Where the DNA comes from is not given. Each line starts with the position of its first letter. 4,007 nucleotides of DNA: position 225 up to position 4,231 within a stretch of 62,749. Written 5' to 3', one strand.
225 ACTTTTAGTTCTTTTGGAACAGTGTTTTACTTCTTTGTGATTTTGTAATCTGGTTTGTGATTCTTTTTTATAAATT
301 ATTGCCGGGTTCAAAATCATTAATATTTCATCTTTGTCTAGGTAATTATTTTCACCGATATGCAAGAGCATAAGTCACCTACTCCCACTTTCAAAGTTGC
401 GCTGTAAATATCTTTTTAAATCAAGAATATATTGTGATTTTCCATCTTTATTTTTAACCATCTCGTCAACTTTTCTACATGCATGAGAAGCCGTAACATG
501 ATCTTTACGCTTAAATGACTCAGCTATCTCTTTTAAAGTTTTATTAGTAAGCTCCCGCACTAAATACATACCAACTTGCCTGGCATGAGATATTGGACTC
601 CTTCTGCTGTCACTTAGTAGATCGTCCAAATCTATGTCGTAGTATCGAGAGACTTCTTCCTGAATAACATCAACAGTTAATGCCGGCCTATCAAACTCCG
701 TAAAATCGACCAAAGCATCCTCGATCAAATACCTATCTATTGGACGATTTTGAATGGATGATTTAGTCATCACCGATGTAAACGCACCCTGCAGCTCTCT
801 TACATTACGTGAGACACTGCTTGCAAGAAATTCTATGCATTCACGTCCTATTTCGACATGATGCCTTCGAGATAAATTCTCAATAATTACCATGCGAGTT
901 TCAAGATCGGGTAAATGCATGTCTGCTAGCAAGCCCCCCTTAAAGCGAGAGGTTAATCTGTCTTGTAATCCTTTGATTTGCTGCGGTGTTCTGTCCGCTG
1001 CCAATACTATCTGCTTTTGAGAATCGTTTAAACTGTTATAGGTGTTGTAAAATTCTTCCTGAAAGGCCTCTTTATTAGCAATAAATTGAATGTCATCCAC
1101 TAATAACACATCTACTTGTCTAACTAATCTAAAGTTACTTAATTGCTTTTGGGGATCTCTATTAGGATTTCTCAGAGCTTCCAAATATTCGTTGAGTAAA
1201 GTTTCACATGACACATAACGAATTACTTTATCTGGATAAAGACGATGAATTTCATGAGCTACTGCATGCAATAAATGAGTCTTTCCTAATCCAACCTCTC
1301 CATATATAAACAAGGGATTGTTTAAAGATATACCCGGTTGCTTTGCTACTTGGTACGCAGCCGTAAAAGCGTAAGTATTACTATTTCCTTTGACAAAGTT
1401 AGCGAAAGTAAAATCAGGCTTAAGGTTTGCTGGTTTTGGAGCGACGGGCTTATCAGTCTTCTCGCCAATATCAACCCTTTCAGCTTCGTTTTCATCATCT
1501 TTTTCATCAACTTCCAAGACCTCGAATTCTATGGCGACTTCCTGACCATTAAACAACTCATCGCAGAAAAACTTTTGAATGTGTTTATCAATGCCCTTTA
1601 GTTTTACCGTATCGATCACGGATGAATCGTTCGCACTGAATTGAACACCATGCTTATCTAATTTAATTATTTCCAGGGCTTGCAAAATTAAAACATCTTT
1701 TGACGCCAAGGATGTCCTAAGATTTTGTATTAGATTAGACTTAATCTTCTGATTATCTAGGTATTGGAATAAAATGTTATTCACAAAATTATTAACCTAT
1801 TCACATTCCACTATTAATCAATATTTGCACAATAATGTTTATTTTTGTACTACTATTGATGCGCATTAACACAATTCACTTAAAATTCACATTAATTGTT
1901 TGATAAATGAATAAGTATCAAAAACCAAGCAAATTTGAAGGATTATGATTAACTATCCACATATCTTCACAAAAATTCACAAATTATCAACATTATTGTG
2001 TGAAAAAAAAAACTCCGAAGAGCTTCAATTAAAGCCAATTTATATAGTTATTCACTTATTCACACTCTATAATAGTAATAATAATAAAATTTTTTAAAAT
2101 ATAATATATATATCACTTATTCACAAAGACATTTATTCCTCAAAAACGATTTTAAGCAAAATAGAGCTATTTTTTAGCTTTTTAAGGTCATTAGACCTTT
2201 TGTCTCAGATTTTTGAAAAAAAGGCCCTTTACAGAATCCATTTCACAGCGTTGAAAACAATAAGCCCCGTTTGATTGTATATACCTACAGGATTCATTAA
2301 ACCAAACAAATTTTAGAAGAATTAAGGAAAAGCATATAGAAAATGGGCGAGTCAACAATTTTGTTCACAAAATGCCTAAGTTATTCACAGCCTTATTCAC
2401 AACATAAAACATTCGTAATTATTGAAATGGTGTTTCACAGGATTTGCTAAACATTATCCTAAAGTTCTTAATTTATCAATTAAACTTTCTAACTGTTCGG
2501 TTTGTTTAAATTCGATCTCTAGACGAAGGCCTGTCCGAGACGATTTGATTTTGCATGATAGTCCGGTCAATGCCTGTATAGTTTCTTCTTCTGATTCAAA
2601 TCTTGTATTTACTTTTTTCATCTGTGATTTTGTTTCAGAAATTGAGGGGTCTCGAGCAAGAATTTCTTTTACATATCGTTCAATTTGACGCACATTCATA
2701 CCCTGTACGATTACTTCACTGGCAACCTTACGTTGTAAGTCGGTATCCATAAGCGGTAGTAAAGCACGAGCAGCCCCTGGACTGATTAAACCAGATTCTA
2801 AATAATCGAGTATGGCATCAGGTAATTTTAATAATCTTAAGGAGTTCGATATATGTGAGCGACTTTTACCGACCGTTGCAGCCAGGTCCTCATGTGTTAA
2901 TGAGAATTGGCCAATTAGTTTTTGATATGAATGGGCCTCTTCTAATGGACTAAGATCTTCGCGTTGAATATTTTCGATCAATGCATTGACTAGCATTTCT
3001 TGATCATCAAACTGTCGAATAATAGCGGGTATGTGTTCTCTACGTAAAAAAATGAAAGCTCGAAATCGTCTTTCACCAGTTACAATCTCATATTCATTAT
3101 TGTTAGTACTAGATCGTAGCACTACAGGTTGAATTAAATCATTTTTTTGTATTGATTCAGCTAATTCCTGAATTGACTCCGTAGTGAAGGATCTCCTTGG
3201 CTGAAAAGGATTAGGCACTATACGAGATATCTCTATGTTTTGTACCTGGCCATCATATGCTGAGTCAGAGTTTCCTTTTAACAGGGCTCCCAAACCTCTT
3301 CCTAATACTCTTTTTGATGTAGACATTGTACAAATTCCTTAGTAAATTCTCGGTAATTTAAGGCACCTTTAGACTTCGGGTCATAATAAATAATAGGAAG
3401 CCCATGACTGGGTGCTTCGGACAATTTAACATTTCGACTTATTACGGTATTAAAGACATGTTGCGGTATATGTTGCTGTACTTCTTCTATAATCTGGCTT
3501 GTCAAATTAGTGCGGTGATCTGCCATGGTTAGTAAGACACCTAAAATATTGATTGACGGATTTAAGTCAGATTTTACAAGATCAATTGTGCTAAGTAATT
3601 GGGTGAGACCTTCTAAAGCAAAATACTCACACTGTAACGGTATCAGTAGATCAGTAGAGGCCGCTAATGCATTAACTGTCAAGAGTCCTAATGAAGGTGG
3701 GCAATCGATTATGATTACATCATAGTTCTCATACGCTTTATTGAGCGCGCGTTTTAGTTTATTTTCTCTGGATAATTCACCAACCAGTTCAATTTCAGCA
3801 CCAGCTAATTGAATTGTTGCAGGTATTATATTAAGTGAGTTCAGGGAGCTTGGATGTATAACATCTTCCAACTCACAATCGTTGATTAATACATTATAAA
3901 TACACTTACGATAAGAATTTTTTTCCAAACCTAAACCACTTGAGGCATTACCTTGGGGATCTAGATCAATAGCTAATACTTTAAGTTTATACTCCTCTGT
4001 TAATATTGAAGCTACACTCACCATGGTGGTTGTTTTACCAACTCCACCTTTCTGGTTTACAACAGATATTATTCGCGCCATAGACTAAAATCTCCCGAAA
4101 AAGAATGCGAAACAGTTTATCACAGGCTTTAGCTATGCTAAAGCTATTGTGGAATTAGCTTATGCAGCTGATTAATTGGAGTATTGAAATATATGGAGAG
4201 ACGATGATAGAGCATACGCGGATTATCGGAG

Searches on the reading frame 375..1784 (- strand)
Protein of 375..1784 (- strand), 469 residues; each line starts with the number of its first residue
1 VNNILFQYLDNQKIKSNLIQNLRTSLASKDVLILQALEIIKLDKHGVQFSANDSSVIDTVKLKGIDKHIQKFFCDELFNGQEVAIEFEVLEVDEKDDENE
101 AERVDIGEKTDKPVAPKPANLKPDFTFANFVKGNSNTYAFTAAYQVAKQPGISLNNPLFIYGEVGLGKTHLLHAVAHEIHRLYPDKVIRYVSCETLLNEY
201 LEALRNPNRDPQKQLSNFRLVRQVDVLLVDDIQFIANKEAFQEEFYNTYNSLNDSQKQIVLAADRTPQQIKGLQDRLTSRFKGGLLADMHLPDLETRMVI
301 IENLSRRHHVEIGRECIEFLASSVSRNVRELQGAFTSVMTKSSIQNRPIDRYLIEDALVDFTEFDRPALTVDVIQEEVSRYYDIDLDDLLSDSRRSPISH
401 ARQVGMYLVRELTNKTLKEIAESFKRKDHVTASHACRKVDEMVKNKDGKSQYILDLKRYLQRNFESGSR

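Call 61: search_protein_families(library=pfam, proteins=[window:375-1784:-], max_evalue=0.001)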
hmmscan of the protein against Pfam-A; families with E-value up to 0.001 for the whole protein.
window:375-1784:- (469 aa): 7 families
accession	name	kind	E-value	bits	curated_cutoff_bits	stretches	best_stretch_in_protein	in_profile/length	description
PF00308.24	Bac_DnaA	-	3.7e-56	190.2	23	1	121-287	1-161/162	Bacterial DnaA ATPAse domain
PF08299.17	Bac_DnaA_C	-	6.4e-24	84.2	31.5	1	371-439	1-69/69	Bacterial dnaA protein helix-turn-helix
PF01637.24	ATPase_2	-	3.3e-07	30.8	33.2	1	155-274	20-126/225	ATPase domain predominantly from Archaea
PF00004.35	AAA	-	1.4e-06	29.2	21.2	1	159-272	2-116/131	ATPase family associated with various cellular activities (AAA)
PF13401.12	AAA_22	-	4e-06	27.6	27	1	157-262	7-121/130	AAA domain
PF13173.12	AAA_14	-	0.00017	22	27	1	155-250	2-89/129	AAA domain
PF01695.23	IstB_IS21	-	0.00024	21.1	24.1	0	157-255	94-185/238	IstB-like ATP binding protein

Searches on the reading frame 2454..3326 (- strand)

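Call 61: search_protein_families(library=pfam, proteins=[window:2454-3326:-], max_evalue=0.001)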
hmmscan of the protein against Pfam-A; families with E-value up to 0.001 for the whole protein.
window:2454-3326:- (290 aa): 4 families
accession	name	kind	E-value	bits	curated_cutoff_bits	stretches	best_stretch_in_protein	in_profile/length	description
PF17762.8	HTH_ParB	-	9e-35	119.3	22.6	1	123-222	1-100/102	ParB HTH domain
PF02195.25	ParB_N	-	1.3e-31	108.9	26.3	1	27-121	2-95/95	ParB N-terminal domain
PF08535.16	KorB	-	0.00017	21.9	22.3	1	145-186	6-47/89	KorB domain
PF13545.12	HTH_Crp_2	-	0.0007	20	27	0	140-167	20-47/70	Crp-like helix-turn-helix domain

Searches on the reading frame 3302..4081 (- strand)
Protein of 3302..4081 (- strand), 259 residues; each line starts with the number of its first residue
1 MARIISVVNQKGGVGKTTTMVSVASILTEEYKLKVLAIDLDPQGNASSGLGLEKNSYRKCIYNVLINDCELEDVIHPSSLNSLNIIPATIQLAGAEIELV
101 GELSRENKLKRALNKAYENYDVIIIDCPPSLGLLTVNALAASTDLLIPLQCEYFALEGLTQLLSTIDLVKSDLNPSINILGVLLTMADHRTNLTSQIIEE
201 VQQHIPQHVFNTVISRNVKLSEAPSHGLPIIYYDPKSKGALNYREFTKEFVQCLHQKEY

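Call 61: search_protein_families(library=pfam, proteins=[window:3302-4081:-], max_evalue=0.001)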
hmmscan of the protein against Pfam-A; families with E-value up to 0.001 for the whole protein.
window:3302-4081:- (259 aa): 7 families
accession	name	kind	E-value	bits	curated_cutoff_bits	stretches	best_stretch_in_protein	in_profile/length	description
PF13614.12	AAA_31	-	3.6e-64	216.4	27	1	3-179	2-177/177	AAA domain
PF01656.29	CbiA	-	7.3e-26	91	25.4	1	5-230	1-125/125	CobQ/CobB/MinD/ParA nucleotide binding domain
PF09140.17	MipZ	-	2.5e-09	37.3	20.7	1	4-43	2-40/262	ATPase MipZ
PF10609.15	ParA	-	5.7e-08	32.9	27.1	1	3-142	4-136/246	NUBPL iron-transfer P-loop NTPase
PF02374.21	ArsA_ATPase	-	6.9e-06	25.9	24.3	1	8-130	6-135/305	Anion-transporting ATPase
PF06564.18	CBP_BcsQ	-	1.1e-05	25.5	21.3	1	5-242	4-225/234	Cellulose biosynthesis protein BcsQ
PF00142.24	Fer4_NifH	-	0.00054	20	25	0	8-75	5-74/271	4Fe-4S iron sulfur cluster binding proteins, NifH/frxC family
